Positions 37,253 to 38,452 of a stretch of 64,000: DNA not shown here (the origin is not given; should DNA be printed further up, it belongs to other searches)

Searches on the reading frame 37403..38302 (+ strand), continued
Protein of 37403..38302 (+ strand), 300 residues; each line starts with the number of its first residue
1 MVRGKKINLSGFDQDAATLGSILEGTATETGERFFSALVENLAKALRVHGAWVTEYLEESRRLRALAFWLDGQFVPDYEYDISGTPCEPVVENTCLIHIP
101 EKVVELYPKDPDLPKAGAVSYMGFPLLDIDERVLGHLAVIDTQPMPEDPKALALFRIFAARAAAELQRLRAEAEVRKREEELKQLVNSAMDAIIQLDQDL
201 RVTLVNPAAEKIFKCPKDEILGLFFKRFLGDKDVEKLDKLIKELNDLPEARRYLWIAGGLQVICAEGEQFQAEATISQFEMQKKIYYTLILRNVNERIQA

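Call 91: find_encoding_contigs(protein=P0403, flank=4500, max_places=1)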
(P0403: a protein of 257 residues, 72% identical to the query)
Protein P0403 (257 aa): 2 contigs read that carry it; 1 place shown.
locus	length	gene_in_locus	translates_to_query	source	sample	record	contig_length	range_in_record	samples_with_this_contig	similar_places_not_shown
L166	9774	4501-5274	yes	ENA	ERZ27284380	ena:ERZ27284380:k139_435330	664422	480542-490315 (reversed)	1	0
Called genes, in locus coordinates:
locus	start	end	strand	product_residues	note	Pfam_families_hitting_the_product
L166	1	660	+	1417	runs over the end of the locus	PF18998:Flg_new_2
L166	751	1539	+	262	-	PF06182:ABC2_membrane_6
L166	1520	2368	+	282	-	PF06182:ABC2_membrane_6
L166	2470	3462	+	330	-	PF00005:ABC_tran, PF13304:AAA_21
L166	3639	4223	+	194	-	-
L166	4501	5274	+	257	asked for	-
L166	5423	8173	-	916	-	PF03924:CHASE, PF01590:GAF, PF13185:GAF_2, PF00989:PAS, PF08448:PAS_4, PF08447:PAS_3, PF00512:HisKA, PF02518:HATPase_c, +1 more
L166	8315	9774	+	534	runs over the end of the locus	PF00999:Na_H_Exchanger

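Call 92: find_encoding_contigs(protein=P0473, flank=4500, max_places=1)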
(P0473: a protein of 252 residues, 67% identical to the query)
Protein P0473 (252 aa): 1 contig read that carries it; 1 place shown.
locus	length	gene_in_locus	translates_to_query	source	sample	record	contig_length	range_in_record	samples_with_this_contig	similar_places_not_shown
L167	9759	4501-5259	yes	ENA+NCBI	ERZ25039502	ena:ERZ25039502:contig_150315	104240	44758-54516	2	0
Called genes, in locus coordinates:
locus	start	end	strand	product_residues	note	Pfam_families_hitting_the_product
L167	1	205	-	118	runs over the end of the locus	PF00072:Response_reg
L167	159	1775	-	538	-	PF08448:PAS_4, PF00989:PAS, PF13188:PAS_8, PF08448:PAS_4, PF13426:PAS_9, PF08447:PAS_3, PF00512:HisKA, PF02518:HATPase_c, +2 more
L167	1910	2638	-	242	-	PF00072:Response_reg, PF00486:Trans_reg_C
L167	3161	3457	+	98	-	-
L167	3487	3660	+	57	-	-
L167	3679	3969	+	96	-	-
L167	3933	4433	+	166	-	-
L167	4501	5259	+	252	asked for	-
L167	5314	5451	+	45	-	-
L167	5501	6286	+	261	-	PF13489:Methyltransf_23, PF01209:Ubie_methyltran, PF13649:Methyltransf_25, PF13847:Methyltransf_31, PF08241:Methyltransf_11, PF08242:Methyltransf_12, PF05148:Methyltransf_8 (faint)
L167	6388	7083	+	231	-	PF01209:Ubie_methyltran, PF13847:Methyltransf_31, PF08241:Methyltransf_11, PF08242:Methyltransf_12, PF13649:Methyltransf_25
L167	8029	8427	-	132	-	PF00585:Thr_dehydrat_C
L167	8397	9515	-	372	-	PF00291:PALP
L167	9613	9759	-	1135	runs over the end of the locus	PF00690:Cation_ATPase_N, PF00122:E1-E2_ATPase, PF13246:Cation_ATPase, PF00702:Hydrolase, PF00689:Cation_ATPase_C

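Call 93: find_encoding_contigs(protein=P0487, flank=4500, max_places=1)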
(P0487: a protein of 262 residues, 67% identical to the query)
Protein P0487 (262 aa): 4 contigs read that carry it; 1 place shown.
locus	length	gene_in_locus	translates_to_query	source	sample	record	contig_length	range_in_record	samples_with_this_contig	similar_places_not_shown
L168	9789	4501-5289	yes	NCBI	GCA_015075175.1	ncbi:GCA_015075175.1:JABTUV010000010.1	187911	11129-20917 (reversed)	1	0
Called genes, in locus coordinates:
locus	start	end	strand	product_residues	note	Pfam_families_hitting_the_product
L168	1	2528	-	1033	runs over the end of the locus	PF01568:Molydop_binding (weak), PF12838:Fer4_7 (weak), PF13247:Fer4_11 (weak)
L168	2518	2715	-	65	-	-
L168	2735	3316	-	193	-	PF02085:Cytochrom_CIII (faint), PF22113:Mtrc-MtrF_II-IV_dom, PF14522:Cytochrome_C7 (weak), PF14537:Cytochrom_c3_2 (weak)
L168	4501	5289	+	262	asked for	-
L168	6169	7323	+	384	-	PF03781:FGE-sulfatase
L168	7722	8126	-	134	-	PF13358:DDE_3 (weak)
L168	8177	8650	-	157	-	-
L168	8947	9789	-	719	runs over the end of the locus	-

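Call 94: find_encoding_contigs(protein=P0489, flank=4500, max_places=1)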
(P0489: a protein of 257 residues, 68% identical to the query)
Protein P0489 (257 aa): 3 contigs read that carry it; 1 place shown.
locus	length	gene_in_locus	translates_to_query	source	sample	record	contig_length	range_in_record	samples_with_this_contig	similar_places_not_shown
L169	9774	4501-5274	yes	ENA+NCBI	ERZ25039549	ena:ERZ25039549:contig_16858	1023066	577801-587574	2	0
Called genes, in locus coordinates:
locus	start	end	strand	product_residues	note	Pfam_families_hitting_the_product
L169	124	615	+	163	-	PF07452:CHRD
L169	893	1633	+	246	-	PF13271:DUF4062, PF20690:bDLD3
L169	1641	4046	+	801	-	PF20690:bDLD3, PF20703:nSTAND1, PF13191:AAA_16 (weak), PF03781:FGE-sulfatase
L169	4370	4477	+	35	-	-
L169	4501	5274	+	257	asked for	PF07298:NnrU (weak)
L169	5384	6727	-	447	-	PF00033:Cytochrome_B, PF13631:Cytochrom_B_N_2, PF00032:Cytochrom_B_C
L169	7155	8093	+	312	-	PF01548:DEDD_Tnp_IS110, PF02371:Transposase_20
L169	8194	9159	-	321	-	PF00482:T2SSF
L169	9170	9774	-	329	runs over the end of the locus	PF00482:T2SSF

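Call 95: find_encoding_contigs(protein=P0502, flank=4500, max_places=1)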
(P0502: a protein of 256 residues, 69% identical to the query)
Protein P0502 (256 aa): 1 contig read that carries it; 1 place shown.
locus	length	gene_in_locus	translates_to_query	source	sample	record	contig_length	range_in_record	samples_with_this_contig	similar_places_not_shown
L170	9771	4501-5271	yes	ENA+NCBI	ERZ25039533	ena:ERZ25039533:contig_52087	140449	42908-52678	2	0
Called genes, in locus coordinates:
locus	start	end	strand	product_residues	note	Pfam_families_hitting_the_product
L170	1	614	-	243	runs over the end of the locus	PF00106:adh_short, PF08659:KR, PF23441:SDR, PF13561:adh_short_C2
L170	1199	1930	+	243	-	-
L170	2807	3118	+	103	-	-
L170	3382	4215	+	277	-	PF13883:CREG_beta-barrel, PF01243:PNPOx_N, PF10615:DUF2470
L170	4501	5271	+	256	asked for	PF04191:PEMT (weak)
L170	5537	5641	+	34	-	-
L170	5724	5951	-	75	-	-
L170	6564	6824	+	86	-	-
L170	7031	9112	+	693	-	PF06739:SBBP (faint), PF25021:TEN_NHL (faint), PF01436:NHL (faint), PF08450:SGL (weak), PF24684:Vgb_lyase, PF13948:DUF4215 (faint)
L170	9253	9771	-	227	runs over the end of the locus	PF02798:GST_N, PF13417:GST_N_3, PF13409:GST_N_2, PF00043:GST_C, PF13410:GST_C_2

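Call 96: find_encoding_contigs(protein=P0462, flank=4500, max_places=1)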
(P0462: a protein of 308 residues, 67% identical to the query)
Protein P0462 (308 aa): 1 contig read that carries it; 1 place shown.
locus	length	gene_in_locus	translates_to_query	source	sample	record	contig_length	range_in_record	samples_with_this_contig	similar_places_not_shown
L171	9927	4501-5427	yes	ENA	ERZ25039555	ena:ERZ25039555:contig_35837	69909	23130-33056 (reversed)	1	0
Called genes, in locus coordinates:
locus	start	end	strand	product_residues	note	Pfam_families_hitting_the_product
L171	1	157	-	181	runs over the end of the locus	-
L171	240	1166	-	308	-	-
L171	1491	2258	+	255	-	PF00106:adh_short, PF08659:KR, PF13561:adh_short_C2, PF23441:SDR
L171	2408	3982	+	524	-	PF00501:AMP-binding, PF13193:AMP-binding_C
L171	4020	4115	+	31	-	-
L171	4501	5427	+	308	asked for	PF04191:PEMT (weak), PF04140:ICMT (weak)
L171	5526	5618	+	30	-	-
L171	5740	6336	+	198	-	PF04945:YHS (faint)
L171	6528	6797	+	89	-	-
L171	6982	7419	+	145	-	-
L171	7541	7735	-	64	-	-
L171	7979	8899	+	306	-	PF03706:LPG_synthase_TM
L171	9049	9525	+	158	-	-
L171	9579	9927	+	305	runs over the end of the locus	PF25183:OMP_b-brl_4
